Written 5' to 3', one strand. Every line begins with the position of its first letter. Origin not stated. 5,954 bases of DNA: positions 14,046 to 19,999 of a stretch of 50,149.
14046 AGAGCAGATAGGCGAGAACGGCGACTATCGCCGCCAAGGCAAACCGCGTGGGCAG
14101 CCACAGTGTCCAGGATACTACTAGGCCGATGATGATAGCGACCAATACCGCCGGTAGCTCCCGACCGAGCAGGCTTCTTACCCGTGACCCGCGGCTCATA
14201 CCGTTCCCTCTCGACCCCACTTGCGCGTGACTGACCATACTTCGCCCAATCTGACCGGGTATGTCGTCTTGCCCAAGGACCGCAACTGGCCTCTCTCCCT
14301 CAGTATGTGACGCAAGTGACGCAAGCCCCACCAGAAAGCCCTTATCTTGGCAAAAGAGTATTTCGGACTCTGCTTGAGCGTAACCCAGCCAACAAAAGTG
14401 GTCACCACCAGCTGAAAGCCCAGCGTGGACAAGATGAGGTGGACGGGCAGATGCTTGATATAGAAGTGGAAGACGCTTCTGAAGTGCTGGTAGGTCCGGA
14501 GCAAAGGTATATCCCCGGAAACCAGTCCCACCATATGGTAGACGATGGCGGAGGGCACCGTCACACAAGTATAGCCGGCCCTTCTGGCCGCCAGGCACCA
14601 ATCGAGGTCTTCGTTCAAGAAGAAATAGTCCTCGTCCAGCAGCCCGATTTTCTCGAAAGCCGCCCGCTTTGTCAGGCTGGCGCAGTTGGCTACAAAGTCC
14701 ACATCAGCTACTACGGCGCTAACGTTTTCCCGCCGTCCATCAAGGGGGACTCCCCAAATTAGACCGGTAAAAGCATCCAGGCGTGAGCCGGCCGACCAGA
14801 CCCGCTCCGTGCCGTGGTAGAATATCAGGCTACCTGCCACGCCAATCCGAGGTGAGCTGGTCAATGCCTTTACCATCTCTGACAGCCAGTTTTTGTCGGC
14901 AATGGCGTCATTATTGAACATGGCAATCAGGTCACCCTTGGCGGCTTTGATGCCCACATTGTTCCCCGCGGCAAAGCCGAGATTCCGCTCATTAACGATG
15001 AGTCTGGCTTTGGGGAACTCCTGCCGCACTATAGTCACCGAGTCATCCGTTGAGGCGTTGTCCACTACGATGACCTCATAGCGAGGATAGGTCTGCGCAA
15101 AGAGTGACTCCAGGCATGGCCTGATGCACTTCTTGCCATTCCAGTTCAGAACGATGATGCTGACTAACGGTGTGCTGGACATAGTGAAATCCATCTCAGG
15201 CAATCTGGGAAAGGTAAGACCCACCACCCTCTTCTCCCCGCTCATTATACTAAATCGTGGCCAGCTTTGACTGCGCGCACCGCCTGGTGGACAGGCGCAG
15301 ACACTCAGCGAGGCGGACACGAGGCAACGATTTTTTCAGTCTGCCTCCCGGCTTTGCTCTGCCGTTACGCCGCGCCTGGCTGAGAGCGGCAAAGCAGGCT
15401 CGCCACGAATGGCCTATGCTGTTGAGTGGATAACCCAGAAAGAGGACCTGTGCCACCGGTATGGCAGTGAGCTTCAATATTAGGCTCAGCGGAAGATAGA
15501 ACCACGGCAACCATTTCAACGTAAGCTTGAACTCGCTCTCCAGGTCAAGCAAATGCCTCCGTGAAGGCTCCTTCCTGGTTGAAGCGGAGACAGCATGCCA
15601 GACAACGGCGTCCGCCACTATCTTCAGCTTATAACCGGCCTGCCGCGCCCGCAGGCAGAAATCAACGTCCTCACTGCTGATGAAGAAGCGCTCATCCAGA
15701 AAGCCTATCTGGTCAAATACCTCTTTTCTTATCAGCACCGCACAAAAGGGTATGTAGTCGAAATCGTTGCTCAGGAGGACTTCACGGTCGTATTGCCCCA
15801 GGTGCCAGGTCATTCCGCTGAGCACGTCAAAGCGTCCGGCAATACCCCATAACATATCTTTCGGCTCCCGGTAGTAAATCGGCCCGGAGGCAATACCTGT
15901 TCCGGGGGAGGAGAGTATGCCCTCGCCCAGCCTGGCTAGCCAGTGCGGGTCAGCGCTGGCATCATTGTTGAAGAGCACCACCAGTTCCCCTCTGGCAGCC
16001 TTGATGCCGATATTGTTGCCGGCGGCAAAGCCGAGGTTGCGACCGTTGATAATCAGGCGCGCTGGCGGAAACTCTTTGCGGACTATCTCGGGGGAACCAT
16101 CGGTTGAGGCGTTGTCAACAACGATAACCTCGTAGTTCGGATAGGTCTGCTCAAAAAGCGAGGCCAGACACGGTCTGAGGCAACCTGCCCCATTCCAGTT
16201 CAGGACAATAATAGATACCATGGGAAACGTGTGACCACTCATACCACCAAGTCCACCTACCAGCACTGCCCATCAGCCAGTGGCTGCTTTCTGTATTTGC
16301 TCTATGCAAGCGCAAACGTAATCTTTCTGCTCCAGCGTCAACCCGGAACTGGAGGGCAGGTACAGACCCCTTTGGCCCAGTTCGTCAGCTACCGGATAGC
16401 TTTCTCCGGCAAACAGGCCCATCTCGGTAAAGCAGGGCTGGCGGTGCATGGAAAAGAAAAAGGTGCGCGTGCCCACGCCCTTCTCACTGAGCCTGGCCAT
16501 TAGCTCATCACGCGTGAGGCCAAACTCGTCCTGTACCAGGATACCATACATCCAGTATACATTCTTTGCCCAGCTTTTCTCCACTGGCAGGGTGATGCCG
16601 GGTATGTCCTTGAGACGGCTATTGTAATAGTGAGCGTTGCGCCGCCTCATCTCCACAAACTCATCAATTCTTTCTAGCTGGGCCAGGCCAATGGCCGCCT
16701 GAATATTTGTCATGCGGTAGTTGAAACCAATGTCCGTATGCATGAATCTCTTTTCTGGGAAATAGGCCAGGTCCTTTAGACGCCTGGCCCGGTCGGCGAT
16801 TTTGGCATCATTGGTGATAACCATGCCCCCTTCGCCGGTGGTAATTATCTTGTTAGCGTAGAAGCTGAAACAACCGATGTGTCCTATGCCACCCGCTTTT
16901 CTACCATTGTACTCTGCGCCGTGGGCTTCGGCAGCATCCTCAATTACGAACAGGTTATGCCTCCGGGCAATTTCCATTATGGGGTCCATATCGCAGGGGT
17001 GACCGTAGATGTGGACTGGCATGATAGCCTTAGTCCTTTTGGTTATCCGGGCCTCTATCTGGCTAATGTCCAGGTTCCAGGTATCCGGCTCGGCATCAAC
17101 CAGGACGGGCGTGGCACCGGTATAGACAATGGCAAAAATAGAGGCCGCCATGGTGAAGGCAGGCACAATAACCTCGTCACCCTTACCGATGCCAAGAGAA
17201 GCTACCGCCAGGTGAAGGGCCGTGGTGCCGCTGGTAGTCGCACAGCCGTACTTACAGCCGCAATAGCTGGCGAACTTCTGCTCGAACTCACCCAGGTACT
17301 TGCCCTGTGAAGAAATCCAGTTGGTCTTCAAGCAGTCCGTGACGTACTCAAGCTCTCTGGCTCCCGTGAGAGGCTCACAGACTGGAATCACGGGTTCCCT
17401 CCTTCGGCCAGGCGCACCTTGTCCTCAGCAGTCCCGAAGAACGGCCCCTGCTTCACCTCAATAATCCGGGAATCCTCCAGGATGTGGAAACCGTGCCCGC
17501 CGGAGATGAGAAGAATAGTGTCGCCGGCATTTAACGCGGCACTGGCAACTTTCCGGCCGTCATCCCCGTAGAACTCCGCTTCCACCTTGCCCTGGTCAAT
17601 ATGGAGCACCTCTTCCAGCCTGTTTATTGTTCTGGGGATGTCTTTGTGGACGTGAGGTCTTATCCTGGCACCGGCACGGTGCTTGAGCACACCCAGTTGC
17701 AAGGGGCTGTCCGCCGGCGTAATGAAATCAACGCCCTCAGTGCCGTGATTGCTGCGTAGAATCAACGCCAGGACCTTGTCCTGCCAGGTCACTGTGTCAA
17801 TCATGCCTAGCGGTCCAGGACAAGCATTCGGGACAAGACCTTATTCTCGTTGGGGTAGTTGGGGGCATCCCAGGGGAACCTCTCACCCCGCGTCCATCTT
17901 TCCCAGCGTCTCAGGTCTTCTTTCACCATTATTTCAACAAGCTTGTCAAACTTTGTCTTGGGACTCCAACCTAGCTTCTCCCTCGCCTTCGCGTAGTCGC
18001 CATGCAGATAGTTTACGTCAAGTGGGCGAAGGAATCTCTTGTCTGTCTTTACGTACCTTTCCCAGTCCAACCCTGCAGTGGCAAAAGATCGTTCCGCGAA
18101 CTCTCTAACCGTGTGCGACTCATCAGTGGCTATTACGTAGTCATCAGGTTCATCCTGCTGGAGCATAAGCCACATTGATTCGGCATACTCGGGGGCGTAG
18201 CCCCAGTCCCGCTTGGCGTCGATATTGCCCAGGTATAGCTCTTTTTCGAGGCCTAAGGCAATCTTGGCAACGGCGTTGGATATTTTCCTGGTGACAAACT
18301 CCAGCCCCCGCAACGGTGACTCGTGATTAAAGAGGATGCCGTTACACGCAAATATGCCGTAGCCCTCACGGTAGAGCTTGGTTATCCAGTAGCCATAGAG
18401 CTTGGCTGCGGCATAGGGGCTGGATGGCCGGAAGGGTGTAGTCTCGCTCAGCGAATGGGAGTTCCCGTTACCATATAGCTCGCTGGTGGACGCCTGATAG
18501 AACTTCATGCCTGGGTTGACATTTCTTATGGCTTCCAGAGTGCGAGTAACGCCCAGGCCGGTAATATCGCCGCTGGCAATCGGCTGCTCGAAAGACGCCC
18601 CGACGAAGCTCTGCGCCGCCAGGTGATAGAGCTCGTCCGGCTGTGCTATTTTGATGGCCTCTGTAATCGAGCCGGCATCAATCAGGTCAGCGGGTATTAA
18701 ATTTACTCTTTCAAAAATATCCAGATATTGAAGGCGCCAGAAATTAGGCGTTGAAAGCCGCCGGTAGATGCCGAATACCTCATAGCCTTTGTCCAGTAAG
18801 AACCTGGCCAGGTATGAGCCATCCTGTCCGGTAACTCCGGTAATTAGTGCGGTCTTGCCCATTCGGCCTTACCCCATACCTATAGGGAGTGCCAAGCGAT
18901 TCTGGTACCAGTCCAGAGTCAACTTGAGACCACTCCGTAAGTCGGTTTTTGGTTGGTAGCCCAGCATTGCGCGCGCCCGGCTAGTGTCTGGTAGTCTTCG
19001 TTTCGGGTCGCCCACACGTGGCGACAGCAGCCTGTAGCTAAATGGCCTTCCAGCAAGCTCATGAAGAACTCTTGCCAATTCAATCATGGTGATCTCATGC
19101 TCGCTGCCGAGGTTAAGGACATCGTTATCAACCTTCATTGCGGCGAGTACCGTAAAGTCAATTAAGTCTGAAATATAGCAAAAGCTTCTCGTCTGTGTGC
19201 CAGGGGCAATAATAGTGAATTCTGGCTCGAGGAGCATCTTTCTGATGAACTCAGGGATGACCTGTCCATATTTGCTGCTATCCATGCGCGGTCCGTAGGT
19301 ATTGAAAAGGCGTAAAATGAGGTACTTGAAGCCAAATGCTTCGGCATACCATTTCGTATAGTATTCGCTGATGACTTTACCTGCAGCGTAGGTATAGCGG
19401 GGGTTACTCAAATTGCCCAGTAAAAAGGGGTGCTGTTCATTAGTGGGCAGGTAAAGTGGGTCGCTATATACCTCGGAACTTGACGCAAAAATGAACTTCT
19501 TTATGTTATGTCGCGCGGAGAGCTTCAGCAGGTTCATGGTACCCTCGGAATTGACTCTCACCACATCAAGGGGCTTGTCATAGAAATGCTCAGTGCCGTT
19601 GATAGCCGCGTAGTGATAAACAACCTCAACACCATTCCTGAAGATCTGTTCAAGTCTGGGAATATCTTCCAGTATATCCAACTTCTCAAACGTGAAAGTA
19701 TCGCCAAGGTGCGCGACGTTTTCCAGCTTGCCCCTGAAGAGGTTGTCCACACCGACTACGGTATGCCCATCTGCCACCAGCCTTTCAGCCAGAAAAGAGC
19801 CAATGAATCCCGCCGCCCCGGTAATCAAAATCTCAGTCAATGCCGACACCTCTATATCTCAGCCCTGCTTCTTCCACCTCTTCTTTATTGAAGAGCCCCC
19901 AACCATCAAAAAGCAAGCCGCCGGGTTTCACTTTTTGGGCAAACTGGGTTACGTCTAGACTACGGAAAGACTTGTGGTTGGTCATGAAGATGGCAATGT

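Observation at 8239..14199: Giant (about 1,986 aa) membrane protein with a polytopic N-domain, a very large extracytoplasmic region and a C-terminal TM anchor, at the centre of a glycan operon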

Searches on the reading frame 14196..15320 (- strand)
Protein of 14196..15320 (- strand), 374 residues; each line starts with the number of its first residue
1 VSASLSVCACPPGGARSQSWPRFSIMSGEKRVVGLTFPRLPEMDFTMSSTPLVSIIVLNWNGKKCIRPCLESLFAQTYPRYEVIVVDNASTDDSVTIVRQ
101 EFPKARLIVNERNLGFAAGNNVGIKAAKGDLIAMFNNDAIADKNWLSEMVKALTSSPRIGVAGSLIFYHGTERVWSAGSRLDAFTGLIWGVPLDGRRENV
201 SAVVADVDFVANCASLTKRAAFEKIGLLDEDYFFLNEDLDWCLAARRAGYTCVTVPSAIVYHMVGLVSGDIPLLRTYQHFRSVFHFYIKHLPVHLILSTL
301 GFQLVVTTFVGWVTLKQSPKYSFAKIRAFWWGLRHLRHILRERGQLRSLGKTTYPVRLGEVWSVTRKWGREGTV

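Call 7: search_protein_families(library=pfam, proteins=[window:14196-15320:-], max_evalue=0.001)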
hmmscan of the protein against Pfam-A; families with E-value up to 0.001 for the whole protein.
window:14196-15320:- (374 aa): 5 families
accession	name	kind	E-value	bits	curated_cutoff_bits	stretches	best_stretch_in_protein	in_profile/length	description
PF00535.33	Glycos_transf_2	-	5.1e-31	108.3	23.3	1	54-225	1-167/168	Glycosyl transferase family 2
PF13641.12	Glyco_tranf_2_3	-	5.1e-21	76.2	27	1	53-263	3-212/230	Glycosyltransferase like family 2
PF10111.15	Glyco_tranf_2_2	-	1.2e-05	25.4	27.3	1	76-284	23-232/276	Glycosyltransferase like family 2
PF13632.12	Glyco_trans_2_3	-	0.00012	22.4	27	1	133-282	3-142/198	Glycosyl transferase family group 2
PF13506.12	Glyco_transf_21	-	0.00071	19.5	21.7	0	123-264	25-156/174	Glycosyl transferase family 21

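Call 37: search_protein_families(library=ncbifam, proteins=[window:14196-15320:-], max_evalue=0.01)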
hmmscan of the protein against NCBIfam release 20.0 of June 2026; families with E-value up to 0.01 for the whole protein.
window:14196-15320:- (374 aa): 23 families
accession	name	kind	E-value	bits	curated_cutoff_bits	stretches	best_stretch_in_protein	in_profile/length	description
TIGR03965.1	mycofact_glyco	equivalog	2.6e-26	92.5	280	1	47-262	70-280/467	mycofactocin biosynthesis glycosyltransferase MftF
TIGR03937.1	PgaC_IcaA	equivalog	3.7e-18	65.7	422.3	1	45-262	39-250/407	poly-beta-1,6-N-acetyl-D-glucosamine synthase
NF007482.0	PRK10073.1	equivalog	2.4e-17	62.9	423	1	47-143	2-100/334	glycosyltransferase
TIGR01556.1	rhamnosyltran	subfamily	3e-16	59.4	200.55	1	80-269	21-207/281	rhamnosyltransferase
NF038302.1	EPS_HpsE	equivalog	6.3e-15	54.9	300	1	54-166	4-124/307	hormogonium polysaccharide biosynthesis glycosyltransferase HpsE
NF041875.1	EPS_EpsD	equivalog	9.8e-15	54.8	370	1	53-263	1-207/325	exopolysaccharide biosynthesis glycosyltransferase EpsD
NF041394.1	GtaseAglG_Halo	equivalog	2.3e-14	53.4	440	1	65-166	17-120/304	glucosyl-dolichyl phosphate glucuronosyltransferase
NF053739.1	GlytfEpsEBac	equivalog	5.4e-14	51.8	450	1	51-164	1-118/265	glycosyltransferase EpsE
NF047683.1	TeichurnBiosyTuaG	equivalog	8.8e-14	51.7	400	1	48-148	3-106/252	teichuronic acid biosynthesis protein TuaG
NF038299.1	EPS_HpsN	equivalog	1e-11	44.4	425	1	51-164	1-117/317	hormogonium polysaccharide biosynthesis glycosyltransferase HpsN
TIGR04283.1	glyco_like_mftF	equivalog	1.2e-11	44.7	182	1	53-155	1-99/221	TIGR04283 family arsenosugar biosynthesis glycosyltransferase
TIGR03111.1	glyc2_xrt_Gpos1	hypoth_equivalog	9.2e-11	41.2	363.95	1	47-161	45-164/439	TIGR03111 family XrtG-associated glycosyltransferase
TIGR04195.1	S_glycosyl_SunS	equivalog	2.3e-09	36.6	350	1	45-140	51-143/421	SunS family peptide S-glycosyltransferase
NF007453.0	PRK10018.1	equivalog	1.5e-08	34.7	382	1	47-148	2-106/280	colanic acid biosynthesis glycosyltransferase WcaA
TIGR04017.1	WcaA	equivalog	4.8e-08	32.9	495.75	1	49-147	3-104/279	colanic acid biosynthesis glycosyltransferase WcaA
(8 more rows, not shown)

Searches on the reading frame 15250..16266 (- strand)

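Call 7: search_protein_families(library=pfam, proteins=[window:15250-16266:-], max_evalue=0.001)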
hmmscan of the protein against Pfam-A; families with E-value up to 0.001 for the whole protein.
window:15250-16266:- (338 aa): 4 families
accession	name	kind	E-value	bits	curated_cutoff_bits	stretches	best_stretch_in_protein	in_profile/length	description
PF00535.33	Glycos_transf_2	-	1.8e-28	100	23.3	1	18-187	1-167/168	Glycosyl transferase family 2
PF13641.12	Glyco_tranf_2_3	-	2e-17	64.4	27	1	15-227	1-213/230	Glycosyltransferase like family 2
PF13632.12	Glyco_trans_2_3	-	5.7e-08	33.2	27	1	96-252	2-139/198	Glycosyl transferase family group 2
PF10111.15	Glyco_tranf_2_2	-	1.7e-05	24.9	27.3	0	176-220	167-212/276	Glycosyltransferase like family 2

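Call 37: search_protein_families(library=ncbifam, proteins=[window:15250-16266:-], max_evalue=0.01)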
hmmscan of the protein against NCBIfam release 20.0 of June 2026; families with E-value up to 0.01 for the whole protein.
window:15250-16266:- (338 aa): 21 families
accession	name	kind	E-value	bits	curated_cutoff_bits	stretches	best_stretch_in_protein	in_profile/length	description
TIGR03965.1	mycofact_glyco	equivalog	5.8e-26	91.4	280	1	12-225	71-281/467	mycofactocin biosynthesis glycosyltransferase MftF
NF041875.1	EPS_EpsD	equivalog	4.8e-19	68.9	370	2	17-112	1-99/325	exopolysaccharide biosynthesis glycosyltransferase EpsD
TIGR01556.1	rhamnosyltran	subfamily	2e-17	63.3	200.55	1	34-229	14-205/281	rhamnosyltransferase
NF007482.0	PRK10073.1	equivalog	3.9e-14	52.4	423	1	14-111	5-104/334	glycosyltransferase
TIGR03937.1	PgaC_IcaA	equivalog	7.9e-14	51.4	422.3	1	12-224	42-250/407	poly-beta-1,6-N-acetyl-D-glucosamine synthase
NF038299.1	EPS_HpsN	equivalog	1.6e-13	50.3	425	1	15-224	1-220/317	hormogonium polysaccharide biosynthesis glycosyltransferase HpsN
TIGR04283.1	glyco_like_mftF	equivalog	6e-12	45.6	182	1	17-117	1-97/221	TIGR04283 family arsenosugar biosynthesis glycosyltransferase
NF047683.1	TeichurnBiosyTuaG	equivalog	8.9e-11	41.9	400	1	14-108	5-102/252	teichuronic acid biosynthesis protein TuaG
NF050113.1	gal_furan_GlfT1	equivalog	2.1e-09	37.1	330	1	20-226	4-208/290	galactofuranosyltransferase GlfT1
NF038302.1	EPS_HpsE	equivalog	2.4e-09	36.6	300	1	18-148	4-145/307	hormogonium polysaccharide biosynthesis glycosyltransferase HpsE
NF053739.1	GlytfEpsEBac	equivalog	5.6e-09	35.4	450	1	15-99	1-89/265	glycosyltransferase EpsE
NF041394.1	GtaseAglG_Halo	equivalog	1.7e-08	34.1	440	1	30-225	18-216/304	glucosyl-dolichyl phosphate glucuronosyltransferase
NF045692.1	OglycostaseCruG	equivalog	1.5e-07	30.7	600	1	12-64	38-90/386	2'-O-glycosyltransferase CruG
TIGR03469.1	HpnB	hypoth_equivalog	1.6e-06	27.5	379.25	1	12-64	41-94/386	hopene-associated glycosyltransferase HpnB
TIGR03111.1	glyc2_xrt_Gpos1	hypoth_equivalog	3.2e-06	26.2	363.95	1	13-104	47-143/439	TIGR03111 family XrtG-associated glycosyltransferase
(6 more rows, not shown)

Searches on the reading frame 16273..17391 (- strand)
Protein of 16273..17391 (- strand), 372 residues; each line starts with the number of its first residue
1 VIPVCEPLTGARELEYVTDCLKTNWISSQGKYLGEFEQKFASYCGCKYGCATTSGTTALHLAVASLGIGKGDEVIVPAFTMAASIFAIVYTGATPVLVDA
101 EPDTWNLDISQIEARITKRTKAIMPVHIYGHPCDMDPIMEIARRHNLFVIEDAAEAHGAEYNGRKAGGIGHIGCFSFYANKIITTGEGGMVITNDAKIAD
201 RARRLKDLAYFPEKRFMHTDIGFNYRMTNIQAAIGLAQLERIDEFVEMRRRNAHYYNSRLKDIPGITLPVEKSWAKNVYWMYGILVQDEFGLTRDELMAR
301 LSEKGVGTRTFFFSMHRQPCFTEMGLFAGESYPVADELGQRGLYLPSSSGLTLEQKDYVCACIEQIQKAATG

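Call 7: search_protein_families(library=pfam, proteins=[window:16273-17391:-], max_evalue=0.001)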
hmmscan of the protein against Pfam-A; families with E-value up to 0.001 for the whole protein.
window:16273-17391:- (372 aa): 4 families
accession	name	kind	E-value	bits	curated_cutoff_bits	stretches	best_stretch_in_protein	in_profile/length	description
PF01041.23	DegT_DnrJ_EryC1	-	1.2e-127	426.5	19.8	1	10-363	4-359/360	DegT/DnrJ/EryC1/StrS aminotransferase family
PF00266.25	Aminotran_5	-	6.8e-05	22.4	21.5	1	52-157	67-180/371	Aminotransferase class-V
PF01053.26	Cys_Met_Meta_PP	-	0.00025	20.2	27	1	36-154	57-175/381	Cys/Met metabolism PLP-dependent enzyme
PF01212.27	Beta_elim_lyase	-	0.00056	19.8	27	0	35-268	36-273/288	Beta-eliminating lyase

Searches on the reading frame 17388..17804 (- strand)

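Call 7: search_protein_families(library=pfam, proteins=[window:17388-17804:-], max_evalue=0.001)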
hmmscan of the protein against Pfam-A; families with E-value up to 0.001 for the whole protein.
window:17388-17804:- (138 aa): 0 families

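Call 37: search_protein_families(library=ncbifam, proteins=[window:17388-17804:-], max_evalue=0.01)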
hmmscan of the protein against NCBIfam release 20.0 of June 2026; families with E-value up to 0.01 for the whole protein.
window:17388-17804:- (138 aa): 1 family
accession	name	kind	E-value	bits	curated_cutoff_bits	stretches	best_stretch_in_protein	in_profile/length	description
TIGR04366.1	cupin_WbuC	subfamily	8.4e-08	32.2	42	1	33-128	32-125/132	WbuC family cupin fold metalloprotein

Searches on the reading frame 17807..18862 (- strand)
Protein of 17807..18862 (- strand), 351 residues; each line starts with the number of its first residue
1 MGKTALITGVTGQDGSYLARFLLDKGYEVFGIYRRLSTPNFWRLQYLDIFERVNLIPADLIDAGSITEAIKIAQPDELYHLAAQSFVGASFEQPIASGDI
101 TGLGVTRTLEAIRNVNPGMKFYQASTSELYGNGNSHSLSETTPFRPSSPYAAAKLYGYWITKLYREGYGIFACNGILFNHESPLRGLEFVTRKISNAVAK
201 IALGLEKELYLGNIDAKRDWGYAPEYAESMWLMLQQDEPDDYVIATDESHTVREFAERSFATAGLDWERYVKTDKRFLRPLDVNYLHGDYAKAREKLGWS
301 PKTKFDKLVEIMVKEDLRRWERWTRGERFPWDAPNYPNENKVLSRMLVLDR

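Call 7: search_protein_families(library=pfam, proteins=[window:17807-18862:-], max_evalue=0.001)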
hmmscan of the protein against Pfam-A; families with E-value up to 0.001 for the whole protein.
window:17807-18862:- (351 aa): 4 families
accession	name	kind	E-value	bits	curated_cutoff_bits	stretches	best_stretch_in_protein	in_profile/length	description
PF16363.11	GDP_Man_Dehyd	-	6e-122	407.7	27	1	6-312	1-332/332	GDP-mannose 4,6 dehydratase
PF01370.27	Epimerase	-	4.1e-64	216.7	20.9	1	5-245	1-240/240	NAD dependent epimerase/dehydratase family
PF04321.23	RmlD_sub_bind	-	2.9e-06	27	27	1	5-157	3-132/287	RmlD substrate binding domain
PF05368.20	NmrA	-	8.3e-05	22.8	27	1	3-73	3-70/298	NmrA-like family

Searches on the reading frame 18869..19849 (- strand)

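Call 8: search_protein_families(library=pfam, proteins=[window:18869-19849:-], max_evalue=0.001)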
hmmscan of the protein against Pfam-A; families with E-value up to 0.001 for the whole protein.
window:18869-19849:- (326 aa): 7 families
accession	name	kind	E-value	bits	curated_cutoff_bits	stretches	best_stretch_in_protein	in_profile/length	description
PF01370.27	Epimerase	-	4.4e-55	187.1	20.9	1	7-248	1-240/240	NAD dependent epimerase/dehydratase family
PF16363.11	GDP_Man_Dehyd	-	3.6e-47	161.9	27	1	8-309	1-330/332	GDP-mannose 4,6 dehydratase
PF02719.21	Polysacc_synt_2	-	1.6e-13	51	20.2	1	7-124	1-128/293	Polysaccharide biosynthesis protein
PF01073.25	3Beta_HSD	-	2.7e-13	50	22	1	8-243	1-235/280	3-beta hydroxysteroid dehydrogenase/isomerase family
PF07993.18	NAD_binding_4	-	1.2e-11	44.7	20.1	1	71-197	86-216/258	Male sterility protein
PF04321.23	RmlD_sub_bind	-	1.9e-08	34.2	27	1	6-263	2-228/287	RmlD substrate binding domain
PF13460.12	NAD_binding_10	-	5.9e-06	26.7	27.2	1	11-130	1-104/184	NAD(P)H-binding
